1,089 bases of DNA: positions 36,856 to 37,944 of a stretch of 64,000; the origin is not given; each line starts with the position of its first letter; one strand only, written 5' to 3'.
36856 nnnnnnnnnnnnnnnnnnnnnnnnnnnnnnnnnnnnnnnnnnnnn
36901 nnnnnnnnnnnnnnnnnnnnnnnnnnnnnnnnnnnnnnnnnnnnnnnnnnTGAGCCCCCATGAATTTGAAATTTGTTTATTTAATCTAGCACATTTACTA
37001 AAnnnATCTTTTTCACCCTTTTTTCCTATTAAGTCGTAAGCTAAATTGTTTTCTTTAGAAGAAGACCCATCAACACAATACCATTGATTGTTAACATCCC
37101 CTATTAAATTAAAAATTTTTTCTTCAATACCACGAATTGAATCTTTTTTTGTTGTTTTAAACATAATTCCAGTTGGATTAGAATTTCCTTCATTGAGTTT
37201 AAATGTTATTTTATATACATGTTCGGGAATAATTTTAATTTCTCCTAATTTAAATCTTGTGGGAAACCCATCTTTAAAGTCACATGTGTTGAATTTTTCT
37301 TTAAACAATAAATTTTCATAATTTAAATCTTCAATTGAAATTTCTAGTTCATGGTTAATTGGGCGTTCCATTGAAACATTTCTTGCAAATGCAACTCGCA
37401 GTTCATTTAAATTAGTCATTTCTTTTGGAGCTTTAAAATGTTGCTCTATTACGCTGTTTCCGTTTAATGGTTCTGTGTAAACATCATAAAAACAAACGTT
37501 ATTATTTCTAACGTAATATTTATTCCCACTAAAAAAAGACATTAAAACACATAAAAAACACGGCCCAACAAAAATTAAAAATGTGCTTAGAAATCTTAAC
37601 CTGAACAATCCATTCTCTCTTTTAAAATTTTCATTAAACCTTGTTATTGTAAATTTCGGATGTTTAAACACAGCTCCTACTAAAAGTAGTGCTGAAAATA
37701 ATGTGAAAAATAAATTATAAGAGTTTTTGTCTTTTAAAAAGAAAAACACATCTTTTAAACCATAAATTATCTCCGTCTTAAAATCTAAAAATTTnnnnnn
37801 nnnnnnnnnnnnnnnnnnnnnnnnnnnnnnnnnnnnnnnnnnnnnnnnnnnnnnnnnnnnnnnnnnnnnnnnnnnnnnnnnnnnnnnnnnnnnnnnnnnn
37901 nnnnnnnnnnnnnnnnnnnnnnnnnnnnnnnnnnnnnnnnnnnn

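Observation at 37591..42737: Tracts with no visible differences shared by non-adjacent paralogs P3 and P5, skipping P4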

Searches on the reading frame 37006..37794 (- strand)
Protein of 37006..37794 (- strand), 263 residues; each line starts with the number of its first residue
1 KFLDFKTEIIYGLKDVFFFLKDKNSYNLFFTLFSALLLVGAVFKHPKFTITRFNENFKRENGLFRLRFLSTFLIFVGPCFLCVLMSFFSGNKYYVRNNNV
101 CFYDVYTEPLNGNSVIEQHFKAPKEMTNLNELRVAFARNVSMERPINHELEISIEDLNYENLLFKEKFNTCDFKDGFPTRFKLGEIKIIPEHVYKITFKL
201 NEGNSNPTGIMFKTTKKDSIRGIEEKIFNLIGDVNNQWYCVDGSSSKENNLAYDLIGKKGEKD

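Call 87: find_homologous_proteins(query=window:37006-37794:-, max_evalue=1e-10)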
Query seq(263 aa): 634 candidates shared short words with the query, none scored E <= 1e-10.
